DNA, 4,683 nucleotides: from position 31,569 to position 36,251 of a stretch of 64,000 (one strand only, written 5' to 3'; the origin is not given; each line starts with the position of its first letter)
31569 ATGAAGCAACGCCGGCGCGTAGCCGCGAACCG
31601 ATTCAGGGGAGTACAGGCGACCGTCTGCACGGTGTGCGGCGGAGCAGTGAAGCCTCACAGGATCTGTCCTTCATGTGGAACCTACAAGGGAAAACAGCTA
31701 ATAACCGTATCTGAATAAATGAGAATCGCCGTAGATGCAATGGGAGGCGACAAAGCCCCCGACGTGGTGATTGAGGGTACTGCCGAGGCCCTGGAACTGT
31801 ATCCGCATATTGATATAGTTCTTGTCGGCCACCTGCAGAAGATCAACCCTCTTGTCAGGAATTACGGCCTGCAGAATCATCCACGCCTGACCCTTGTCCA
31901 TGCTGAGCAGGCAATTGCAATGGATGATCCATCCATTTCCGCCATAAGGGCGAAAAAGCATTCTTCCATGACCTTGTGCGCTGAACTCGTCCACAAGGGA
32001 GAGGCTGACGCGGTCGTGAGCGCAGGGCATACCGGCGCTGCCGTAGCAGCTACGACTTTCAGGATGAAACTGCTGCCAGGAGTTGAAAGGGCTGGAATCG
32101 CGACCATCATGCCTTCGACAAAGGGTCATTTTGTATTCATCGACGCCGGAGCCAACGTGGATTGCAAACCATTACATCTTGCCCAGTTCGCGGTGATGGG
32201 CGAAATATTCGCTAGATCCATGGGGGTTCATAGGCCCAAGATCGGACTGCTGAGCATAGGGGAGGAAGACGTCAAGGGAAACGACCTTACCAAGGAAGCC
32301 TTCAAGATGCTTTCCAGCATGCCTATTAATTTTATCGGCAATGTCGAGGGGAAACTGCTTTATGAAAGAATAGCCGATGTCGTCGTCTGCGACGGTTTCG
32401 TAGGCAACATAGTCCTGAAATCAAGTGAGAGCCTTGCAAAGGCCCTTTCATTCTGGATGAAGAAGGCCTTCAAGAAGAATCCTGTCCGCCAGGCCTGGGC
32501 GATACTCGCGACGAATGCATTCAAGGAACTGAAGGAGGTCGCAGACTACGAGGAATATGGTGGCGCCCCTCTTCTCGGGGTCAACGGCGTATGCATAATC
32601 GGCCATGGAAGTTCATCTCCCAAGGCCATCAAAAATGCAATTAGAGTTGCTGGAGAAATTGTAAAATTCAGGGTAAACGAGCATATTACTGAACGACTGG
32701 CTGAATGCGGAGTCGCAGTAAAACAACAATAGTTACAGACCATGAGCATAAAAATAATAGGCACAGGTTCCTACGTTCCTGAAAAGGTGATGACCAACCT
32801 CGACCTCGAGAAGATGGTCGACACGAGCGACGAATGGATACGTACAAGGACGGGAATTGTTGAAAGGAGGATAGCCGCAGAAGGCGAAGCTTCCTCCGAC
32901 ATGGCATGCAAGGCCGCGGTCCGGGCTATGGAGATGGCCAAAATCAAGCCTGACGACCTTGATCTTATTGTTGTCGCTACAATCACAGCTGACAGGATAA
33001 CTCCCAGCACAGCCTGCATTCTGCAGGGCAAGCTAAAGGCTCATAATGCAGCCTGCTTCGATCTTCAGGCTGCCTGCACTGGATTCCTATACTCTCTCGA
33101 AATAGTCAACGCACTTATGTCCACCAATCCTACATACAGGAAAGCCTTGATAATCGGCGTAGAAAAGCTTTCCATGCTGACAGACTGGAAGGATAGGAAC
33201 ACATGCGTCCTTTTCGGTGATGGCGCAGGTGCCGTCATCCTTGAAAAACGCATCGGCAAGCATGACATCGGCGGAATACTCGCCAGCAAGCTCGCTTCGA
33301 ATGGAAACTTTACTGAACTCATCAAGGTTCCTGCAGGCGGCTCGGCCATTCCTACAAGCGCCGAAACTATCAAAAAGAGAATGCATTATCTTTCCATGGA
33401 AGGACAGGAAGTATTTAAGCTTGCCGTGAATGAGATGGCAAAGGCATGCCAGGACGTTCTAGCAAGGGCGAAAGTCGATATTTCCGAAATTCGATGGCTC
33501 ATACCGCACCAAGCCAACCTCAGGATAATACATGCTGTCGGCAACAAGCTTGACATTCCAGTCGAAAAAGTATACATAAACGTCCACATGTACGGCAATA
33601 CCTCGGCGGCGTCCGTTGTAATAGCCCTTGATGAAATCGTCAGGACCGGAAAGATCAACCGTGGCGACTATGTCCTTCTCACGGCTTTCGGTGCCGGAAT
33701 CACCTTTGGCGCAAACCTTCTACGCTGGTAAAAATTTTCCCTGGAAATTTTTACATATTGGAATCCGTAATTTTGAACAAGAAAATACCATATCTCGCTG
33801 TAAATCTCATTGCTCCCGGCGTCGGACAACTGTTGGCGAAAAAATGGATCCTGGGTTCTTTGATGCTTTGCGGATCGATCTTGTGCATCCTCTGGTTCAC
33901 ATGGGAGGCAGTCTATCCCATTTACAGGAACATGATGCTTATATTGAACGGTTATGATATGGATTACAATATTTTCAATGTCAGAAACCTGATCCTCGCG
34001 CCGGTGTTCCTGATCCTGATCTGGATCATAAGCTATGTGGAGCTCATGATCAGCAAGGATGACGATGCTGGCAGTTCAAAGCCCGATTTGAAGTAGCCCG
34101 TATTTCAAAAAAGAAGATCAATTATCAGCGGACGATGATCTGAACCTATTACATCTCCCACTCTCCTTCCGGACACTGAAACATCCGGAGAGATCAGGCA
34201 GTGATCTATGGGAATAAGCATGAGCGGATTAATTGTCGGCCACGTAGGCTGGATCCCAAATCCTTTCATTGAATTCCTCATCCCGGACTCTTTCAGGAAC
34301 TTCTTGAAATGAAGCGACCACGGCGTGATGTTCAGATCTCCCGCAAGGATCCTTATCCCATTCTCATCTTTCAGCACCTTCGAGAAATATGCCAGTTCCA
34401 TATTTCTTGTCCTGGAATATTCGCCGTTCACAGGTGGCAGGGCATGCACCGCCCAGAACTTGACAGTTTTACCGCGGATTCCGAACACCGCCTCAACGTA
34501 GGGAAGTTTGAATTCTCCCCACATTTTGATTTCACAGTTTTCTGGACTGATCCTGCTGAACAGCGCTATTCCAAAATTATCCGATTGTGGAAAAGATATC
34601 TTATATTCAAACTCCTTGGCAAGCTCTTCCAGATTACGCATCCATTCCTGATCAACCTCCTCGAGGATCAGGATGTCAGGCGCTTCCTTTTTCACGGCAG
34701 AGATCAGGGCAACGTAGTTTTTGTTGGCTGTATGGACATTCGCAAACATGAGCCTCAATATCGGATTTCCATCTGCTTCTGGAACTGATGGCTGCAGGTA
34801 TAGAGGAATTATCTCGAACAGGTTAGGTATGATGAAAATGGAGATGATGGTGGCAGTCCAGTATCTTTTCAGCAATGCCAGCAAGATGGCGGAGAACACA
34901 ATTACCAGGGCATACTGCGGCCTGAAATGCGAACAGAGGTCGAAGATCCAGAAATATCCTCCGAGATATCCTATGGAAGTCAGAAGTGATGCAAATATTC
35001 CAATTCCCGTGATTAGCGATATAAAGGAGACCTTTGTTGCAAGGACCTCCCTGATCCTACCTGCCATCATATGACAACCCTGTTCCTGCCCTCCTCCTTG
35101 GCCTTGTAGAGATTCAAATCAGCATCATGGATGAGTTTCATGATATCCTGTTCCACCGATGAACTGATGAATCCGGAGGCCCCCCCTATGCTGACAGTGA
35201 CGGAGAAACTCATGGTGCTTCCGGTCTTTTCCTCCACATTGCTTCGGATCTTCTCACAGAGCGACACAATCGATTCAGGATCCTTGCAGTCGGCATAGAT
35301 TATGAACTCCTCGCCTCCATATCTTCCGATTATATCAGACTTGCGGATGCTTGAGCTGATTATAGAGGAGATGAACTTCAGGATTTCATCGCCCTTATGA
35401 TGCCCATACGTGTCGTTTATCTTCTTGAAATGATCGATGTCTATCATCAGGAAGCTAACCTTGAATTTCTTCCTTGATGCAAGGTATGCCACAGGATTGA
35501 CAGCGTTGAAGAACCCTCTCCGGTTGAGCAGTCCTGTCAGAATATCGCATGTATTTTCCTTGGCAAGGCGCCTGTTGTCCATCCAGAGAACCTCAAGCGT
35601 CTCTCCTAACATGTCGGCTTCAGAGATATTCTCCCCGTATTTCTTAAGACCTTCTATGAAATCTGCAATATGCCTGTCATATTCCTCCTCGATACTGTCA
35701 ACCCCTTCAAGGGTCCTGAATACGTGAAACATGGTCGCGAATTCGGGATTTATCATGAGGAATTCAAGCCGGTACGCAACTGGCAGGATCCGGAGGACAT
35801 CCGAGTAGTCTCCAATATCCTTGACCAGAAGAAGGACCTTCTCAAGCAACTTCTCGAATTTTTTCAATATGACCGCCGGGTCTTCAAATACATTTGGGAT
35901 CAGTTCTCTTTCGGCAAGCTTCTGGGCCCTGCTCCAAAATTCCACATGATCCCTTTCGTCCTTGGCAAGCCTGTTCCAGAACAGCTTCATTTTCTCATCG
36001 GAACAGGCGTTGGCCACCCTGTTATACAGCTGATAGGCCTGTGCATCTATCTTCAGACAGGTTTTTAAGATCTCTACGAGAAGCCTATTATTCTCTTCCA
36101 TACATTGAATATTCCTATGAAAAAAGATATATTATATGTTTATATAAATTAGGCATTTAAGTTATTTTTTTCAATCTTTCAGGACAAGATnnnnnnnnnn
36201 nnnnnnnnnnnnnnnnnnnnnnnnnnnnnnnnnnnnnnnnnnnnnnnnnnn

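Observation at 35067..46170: pgaABCD biofilm operon enclosed in its own signalling cassette: ferritin-like DGC, HD-GYP PDE and an output-orphan GAF sensor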

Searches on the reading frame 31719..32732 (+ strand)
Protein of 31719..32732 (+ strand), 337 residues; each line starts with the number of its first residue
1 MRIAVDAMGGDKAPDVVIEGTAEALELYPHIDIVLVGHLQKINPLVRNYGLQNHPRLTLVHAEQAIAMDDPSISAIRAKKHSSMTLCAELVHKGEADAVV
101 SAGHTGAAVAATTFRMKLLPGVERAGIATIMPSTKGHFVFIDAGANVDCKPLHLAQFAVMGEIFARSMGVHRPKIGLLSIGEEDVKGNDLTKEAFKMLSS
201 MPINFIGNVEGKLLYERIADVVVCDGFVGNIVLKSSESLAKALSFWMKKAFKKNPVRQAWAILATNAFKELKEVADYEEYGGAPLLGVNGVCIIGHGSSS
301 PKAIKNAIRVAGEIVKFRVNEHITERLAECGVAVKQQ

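Call 55: search_protein_families(library=pfam, proteins=[window:31719-32732:+], max_evalue=0.0001)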
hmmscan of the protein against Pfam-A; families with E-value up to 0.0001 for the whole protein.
window:31719-32732:+ (337 aa): 2 families
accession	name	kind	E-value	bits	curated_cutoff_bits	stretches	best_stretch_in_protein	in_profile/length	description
PF02504.20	FA_synthesis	-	8.8e-105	350.8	29.1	1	1-320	1-322/324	Fatty acid synthesis protein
PF01515.24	PTA_PTB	-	4.6e-08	33.2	24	1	81-211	102-235/319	Phosphate acetyl/butaryl transferase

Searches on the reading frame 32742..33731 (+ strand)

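Call 55: search_protein_families(library=pfam, proteins=[window:32742-33731:+], max_evalue=0.0001)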
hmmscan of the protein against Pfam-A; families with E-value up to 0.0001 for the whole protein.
window:32742-33731:+ (329 aa): 3 families
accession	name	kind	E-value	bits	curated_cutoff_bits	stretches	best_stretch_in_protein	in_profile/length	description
PF08541.16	ACP_syn_III_C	-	1.8e-34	118.2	26.6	1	240-329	1-90/90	3-Oxoacyl-[acyl-carrier-protein (ACP)] synthase III C terminal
PF08545.16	ACP_syn_III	-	2.4e-28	98.3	24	1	106-188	1-80/80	3-Oxoacyl-[acyl-carrier-protein (ACP)] synthase III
PF02797.21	Chal_sti_synt_C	-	2.9e-06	27.8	27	1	221-328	31-148/151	Chalcone and stilbene synthases, C-terminal domain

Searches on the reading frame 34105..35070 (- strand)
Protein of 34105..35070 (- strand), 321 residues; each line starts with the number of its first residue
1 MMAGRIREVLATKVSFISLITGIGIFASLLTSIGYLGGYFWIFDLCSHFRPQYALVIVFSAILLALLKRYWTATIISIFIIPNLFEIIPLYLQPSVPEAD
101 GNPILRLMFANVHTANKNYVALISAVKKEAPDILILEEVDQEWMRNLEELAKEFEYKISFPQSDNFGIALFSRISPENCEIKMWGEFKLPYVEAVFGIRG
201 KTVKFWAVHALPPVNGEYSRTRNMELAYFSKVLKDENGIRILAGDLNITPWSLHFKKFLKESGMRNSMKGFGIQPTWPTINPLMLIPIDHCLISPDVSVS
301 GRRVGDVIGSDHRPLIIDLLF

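Call 4: search_protein_families(library=pfam, proteins=[window:34105-35070:-], max_evalue=0.01)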
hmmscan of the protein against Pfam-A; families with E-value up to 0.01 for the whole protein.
window:34105-35070:- (321 aa): 1 family
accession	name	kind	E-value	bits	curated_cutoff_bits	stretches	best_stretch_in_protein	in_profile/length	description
PF03372.29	Exo_endo_phos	-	9.7e-23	81.5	24.5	1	110-312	3-225/225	Endonuclease/Exonuclease/phosphatase family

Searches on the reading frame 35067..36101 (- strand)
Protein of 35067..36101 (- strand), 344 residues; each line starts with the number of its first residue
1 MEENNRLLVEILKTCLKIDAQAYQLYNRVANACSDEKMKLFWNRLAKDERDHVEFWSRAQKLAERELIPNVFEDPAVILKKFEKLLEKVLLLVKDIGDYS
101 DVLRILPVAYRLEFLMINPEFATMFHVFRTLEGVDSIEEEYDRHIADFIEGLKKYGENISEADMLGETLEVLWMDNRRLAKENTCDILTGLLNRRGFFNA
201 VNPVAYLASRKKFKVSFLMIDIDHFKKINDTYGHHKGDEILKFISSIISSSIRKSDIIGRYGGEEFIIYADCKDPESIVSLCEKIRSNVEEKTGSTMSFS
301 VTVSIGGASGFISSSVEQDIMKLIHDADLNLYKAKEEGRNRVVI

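Call 4: search_protein_families(library=pfam, proteins=[window:35067-36101:-], max_evalue=0.01)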
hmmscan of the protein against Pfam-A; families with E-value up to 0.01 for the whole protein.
window:35067-36101:- (344 aa): 1 family
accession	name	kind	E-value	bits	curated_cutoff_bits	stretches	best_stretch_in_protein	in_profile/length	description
PF00990.26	GGDEF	-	1.3e-40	139.3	23.8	1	185-341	3-161/161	Diguanylate cyclase, GGDEF domain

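Call 6: search_protein_families(library=ncbifam, proteins=[window:35067-36101:-], max_evalue=0.01)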
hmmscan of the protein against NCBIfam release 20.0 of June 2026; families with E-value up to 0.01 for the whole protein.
window:35067-36101:- (344 aa): 21 families
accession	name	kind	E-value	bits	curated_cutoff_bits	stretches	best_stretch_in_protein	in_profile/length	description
TIGR00254.1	GGDEF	domain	1.1e-45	155.3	37.4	1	181-343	3-165/168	diguanylate cyclase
NF007135.0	PRK09581.1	equivalog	1.5e-40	139.4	474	1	184-343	293-453/457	PleD family two-component system response regulator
NF038266.1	diguan_SiaD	equivalog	1.5e-38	132.7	290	1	176-342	87-252/252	biofilm regulation diguanylate cyclase SiaD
NF041606.1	dguan_cyc_DgcA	equivalog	2.3e-38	132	370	1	169-344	164-338/340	diguanylate cyclase DgcA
NF007380.0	PRK09894.1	equivalog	3e-37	128.6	256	1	177-343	123-285/296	diguanylate cyclase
NF047654.1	DiguCycDgcRLepto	equivalog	3.4e-35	121.4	500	1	177-343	127-294/295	diguanylate cyclase DgcR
NF007423.1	PRK09966.1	equivalog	2.2e-32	112.4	325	1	170-335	226-390/390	diguanylate cyclase DgcN/YfiN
NF011955.1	PRK15426.1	equivalog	4.2e-32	111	408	1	185-344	400-560/564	cellulose biosynthesis regulator diguanylate cyclase DgcQ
NF051473.1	DigCycDgcsShew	equivalog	1.1e-31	110.3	400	1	178-341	130-287/291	diguanylate cyclase DgcS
NF047872.1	GGDEF_GdpS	equivalog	3.1e-29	102.3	400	1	177-343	181-348/355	GGDEF domain-containing protein GdpS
NF040885.1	diguan_DgcJ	equivalog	2.2e-27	96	500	1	174-340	332-491/493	diguanylate cyclase DgcJ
NF007599.0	PRK10245.1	equivalog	6.1e-27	94.1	402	1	175-342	202-367/371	diguanylate cyclase AdrA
NF007298.0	PRK09776.1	equivalog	1.9e-24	85.6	1135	1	177-344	678-844/1111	diguanylate cyclase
NF007474.0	PRK10060.1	equivalog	2.7e-24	85.3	782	1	177-342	231-392/663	cyclic di-GMP phosphodiesterase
NF045675.1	PhdiestaseDibA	equivalog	2.6e-22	78.9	980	1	177-340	197-359/623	phosphodiesterase DibA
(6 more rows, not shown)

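Call 35: predict_structure(protein=window:35067-36098:-)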
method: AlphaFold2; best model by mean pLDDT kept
length: 343 residues; sequences in the alignment: 1
mean_pLDDT: 40.5   pTM: 0.28
mean pLDDT of the five models: 40.5, 40.2, 38.9, 37.4, 36.1
residues with pLDDT >= 90: 0; 70-90: 0; 50-70: 49; < 50: 294
segments of 3 or more residues with pLDDT < 50: 1-63, 65-82, 84-86, 88-223, 252-272, 294-334, 336-343
pLDDT, mean of each block of 10 residues (from residue 1): 33 36 35 40 40 43 43 43 48 41 35 33 32 33 39 36 35 32 32 31 32 38 51 60 59 44 45 52 61 48 32 34 41 42 31
secondary structure, 60 per line:
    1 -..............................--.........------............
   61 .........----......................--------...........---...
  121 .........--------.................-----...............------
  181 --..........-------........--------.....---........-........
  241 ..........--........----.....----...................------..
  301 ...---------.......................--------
elements in order: H2-31 H34-42 H49-69 H74-95 H104-114 H118-129 H138-154 H160-174 H183-192 H200-207 E216-220 H224-231 H233-250 E256-260 E265-269 H274-292 E299-303 H313-335
